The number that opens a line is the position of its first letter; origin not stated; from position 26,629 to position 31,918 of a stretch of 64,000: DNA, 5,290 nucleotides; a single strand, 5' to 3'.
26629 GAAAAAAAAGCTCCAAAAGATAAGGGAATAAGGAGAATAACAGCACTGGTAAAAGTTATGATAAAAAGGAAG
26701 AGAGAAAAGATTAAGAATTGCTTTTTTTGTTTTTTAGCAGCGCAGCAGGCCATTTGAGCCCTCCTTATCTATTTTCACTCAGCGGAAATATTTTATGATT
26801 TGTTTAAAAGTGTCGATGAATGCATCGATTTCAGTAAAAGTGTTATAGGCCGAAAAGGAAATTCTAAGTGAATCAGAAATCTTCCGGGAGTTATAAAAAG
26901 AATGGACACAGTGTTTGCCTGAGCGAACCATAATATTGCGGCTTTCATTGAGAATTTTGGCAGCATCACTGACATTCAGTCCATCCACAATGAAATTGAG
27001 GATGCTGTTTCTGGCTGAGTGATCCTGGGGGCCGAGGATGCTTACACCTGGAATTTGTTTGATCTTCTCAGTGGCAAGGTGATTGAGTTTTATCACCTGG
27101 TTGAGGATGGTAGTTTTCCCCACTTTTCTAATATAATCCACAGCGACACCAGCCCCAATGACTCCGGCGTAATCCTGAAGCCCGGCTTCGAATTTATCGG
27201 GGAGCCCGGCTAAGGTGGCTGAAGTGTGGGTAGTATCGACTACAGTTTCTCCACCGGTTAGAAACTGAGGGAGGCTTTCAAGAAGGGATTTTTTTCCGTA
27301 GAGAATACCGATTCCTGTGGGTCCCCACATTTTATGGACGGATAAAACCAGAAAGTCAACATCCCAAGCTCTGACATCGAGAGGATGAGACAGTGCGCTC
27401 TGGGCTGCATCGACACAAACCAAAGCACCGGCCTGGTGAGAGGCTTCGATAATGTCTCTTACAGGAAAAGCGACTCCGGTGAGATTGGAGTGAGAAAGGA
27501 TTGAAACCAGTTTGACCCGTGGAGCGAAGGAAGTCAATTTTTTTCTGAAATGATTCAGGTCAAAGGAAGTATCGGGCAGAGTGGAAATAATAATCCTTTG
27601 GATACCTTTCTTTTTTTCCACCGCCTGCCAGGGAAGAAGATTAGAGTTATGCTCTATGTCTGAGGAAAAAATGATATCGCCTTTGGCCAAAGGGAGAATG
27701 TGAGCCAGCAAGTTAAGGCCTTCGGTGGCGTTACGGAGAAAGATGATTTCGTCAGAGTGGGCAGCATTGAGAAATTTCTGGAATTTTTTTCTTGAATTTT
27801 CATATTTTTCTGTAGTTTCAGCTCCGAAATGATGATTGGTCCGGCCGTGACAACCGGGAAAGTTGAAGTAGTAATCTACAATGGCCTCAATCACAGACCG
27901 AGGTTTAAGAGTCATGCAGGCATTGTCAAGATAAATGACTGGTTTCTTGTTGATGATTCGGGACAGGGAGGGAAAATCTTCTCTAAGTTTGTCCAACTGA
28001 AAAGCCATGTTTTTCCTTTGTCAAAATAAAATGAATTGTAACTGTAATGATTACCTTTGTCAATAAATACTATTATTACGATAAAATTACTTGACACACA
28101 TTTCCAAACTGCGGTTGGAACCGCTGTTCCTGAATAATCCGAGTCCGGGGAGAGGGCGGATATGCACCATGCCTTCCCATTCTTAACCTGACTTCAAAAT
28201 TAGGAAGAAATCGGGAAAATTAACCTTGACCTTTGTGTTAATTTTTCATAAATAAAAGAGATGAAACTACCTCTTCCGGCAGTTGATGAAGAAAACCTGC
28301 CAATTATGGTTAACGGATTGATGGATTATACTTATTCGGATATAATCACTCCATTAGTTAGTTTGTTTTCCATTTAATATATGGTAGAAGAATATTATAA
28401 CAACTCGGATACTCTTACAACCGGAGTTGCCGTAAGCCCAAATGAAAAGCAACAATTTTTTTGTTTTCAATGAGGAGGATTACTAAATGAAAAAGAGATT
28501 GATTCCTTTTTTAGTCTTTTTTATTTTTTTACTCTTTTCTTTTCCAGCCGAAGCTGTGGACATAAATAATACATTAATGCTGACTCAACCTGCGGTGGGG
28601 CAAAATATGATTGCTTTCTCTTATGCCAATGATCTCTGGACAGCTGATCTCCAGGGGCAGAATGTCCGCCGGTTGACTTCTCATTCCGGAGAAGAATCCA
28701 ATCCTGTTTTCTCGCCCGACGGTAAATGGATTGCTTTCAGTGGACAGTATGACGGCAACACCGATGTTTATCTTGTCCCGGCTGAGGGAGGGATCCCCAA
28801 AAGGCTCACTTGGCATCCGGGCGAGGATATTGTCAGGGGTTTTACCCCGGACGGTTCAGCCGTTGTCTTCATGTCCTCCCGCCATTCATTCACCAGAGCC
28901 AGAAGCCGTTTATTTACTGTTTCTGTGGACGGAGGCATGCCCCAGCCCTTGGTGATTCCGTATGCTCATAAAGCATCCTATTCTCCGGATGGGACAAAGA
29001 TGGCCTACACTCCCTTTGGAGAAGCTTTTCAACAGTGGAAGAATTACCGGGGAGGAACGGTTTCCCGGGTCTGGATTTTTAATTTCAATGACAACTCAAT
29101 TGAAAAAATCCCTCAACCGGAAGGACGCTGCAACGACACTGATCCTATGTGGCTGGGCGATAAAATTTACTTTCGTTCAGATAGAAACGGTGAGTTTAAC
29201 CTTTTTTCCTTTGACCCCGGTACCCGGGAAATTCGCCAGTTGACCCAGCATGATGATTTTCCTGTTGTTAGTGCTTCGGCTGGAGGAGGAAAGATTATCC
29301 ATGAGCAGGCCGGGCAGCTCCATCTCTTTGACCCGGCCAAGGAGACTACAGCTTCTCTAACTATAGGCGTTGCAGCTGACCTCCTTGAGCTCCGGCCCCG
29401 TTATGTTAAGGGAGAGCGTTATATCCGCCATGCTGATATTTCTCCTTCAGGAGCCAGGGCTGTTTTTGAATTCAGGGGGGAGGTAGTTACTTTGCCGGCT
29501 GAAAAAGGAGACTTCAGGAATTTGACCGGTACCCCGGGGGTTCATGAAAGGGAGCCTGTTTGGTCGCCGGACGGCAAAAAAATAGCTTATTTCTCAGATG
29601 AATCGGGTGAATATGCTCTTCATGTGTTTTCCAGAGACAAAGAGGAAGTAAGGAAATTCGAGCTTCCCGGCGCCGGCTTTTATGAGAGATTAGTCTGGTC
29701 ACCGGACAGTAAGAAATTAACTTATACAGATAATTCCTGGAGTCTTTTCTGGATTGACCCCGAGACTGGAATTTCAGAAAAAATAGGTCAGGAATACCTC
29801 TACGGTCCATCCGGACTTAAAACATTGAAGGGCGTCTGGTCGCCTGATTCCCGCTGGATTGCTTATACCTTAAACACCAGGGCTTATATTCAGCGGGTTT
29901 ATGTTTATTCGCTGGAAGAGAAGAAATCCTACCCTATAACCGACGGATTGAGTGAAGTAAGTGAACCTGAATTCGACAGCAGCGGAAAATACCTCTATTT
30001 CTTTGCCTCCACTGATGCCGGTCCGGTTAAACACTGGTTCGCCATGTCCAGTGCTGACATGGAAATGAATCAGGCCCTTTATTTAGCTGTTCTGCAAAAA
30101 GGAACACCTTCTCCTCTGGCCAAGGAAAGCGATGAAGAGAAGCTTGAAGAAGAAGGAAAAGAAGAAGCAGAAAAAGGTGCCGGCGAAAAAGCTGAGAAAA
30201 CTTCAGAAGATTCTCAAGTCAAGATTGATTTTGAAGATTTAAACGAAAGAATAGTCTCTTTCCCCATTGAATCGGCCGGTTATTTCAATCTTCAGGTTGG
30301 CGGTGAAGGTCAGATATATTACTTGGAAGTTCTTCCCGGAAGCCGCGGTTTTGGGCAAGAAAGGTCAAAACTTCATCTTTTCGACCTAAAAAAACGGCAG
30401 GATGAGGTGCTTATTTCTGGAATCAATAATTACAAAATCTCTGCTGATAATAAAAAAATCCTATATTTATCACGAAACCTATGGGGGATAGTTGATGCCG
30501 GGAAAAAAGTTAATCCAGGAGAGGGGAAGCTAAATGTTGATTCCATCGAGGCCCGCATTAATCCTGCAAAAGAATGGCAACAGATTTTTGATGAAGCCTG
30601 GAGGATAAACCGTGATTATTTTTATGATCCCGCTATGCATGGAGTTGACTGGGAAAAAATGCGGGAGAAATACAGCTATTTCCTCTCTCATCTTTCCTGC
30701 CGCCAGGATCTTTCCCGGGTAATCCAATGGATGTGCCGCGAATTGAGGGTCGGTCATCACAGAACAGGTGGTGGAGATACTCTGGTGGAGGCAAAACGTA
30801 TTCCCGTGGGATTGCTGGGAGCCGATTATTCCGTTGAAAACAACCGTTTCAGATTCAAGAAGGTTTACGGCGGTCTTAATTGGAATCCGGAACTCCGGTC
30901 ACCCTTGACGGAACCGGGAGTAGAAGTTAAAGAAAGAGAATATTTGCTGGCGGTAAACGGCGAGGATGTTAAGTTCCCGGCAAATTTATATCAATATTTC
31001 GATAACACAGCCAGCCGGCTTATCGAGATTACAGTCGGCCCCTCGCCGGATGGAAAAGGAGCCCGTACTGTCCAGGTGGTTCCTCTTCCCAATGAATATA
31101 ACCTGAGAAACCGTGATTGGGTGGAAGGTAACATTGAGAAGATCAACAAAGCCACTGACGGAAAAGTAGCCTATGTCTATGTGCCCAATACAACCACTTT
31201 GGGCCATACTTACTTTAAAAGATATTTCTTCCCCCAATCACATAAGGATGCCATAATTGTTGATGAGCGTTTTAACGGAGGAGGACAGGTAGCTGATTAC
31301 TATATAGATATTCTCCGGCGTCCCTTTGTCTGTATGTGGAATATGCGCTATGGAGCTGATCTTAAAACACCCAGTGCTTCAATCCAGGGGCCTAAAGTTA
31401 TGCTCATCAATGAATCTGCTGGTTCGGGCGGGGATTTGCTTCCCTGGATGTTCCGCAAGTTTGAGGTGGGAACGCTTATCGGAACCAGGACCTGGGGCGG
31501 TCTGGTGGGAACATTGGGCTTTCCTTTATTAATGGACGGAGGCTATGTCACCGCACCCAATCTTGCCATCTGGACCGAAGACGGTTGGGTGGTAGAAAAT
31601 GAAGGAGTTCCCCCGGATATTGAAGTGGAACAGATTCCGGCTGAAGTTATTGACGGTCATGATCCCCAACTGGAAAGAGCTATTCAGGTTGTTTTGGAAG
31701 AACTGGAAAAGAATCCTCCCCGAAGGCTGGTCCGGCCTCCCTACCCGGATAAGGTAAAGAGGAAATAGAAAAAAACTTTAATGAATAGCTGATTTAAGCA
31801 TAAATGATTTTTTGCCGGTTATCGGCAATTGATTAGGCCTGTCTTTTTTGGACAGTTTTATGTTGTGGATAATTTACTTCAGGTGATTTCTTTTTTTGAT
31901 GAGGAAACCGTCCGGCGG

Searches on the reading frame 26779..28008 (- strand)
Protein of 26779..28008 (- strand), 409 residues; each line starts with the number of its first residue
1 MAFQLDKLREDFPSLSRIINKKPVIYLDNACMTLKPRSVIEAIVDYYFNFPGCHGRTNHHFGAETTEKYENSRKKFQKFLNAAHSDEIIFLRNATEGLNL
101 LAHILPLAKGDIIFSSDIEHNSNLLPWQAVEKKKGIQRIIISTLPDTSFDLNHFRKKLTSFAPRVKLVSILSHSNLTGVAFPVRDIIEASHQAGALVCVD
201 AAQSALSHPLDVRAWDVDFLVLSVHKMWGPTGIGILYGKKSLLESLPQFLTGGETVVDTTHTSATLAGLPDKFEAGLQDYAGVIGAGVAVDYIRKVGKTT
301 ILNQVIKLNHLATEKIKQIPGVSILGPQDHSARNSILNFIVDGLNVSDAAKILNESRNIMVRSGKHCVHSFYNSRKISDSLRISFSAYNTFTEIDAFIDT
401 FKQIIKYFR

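Call 64: search_protein_families(library=pfam, proteins=[window:26779-28008:-], max_evalue=0.00001)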
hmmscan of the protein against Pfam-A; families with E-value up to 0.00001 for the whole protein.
window:26779-28008:- (409 aa): 2 families
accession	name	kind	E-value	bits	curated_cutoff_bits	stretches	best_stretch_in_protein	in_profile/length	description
PF00266.25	Aminotran_5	-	6.7e-109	364.7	21.5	1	25-397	1-371/371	Aminotransferase class-V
PF00155.27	Aminotran_1_2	-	6.8e-08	32.5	19.7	1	36-269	19-261/361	Aminotransferase class I and II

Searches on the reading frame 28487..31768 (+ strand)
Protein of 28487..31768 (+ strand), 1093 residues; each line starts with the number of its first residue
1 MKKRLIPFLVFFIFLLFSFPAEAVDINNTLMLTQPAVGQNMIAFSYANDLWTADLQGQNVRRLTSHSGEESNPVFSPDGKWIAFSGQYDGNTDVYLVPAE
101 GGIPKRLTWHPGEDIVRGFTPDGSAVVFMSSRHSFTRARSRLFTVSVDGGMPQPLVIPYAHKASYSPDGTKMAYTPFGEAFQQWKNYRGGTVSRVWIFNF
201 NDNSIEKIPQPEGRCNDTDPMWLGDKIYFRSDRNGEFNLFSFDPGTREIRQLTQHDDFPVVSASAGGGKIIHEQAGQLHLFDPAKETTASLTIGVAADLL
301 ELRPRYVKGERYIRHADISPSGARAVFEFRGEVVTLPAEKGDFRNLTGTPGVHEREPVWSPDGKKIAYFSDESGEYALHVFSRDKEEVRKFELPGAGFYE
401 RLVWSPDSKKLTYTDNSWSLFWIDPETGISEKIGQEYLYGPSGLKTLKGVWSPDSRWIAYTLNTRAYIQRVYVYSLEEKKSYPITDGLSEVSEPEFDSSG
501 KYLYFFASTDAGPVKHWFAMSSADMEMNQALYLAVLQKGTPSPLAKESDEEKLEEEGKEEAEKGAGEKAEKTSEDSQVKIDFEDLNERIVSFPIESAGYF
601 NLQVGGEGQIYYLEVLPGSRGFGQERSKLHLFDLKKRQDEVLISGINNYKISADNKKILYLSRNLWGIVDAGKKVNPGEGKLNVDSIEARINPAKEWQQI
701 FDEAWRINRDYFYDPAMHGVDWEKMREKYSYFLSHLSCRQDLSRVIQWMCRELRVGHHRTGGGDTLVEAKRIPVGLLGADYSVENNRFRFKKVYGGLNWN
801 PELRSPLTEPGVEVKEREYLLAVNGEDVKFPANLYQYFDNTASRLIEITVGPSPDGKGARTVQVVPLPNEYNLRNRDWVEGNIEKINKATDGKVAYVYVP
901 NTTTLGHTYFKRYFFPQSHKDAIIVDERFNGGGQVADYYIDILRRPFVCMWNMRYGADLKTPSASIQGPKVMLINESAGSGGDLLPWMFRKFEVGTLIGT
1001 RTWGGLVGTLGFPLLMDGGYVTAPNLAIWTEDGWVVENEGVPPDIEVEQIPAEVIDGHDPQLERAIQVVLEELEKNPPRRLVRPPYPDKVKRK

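Call 64: search_protein_families(library=pfam, proteins=[window:28487-31768:+], max_evalue=0.00001)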
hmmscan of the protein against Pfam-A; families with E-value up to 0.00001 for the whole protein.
window:28487-31768:+ (1093 aa): 5 families
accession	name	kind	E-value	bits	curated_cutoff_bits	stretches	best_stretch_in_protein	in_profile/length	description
PF07676.18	PD40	-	9.1e-34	115.1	20.9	2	60-95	1-37/38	WD40-like Beta Propeller Repeat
PF14684.11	Tricorn_C1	-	1.1e-20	73.7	24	1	693-749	1-57/59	Tricorn protease C1 domain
PF14685.13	PDZ_Tricorn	-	8.5e-20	71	25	1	775-864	1-88/88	Tricorn protease PDZ domain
PF03572.23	Peptidase_S41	-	1.9e-15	57.2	24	1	894-1047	2-165/165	Peptidase family S41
PF00930.27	DPPIV_N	-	9.9e-12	44.7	22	0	44-119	19-90/354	Dipeptidyl peptidase IV (DPP IV) N-terminal region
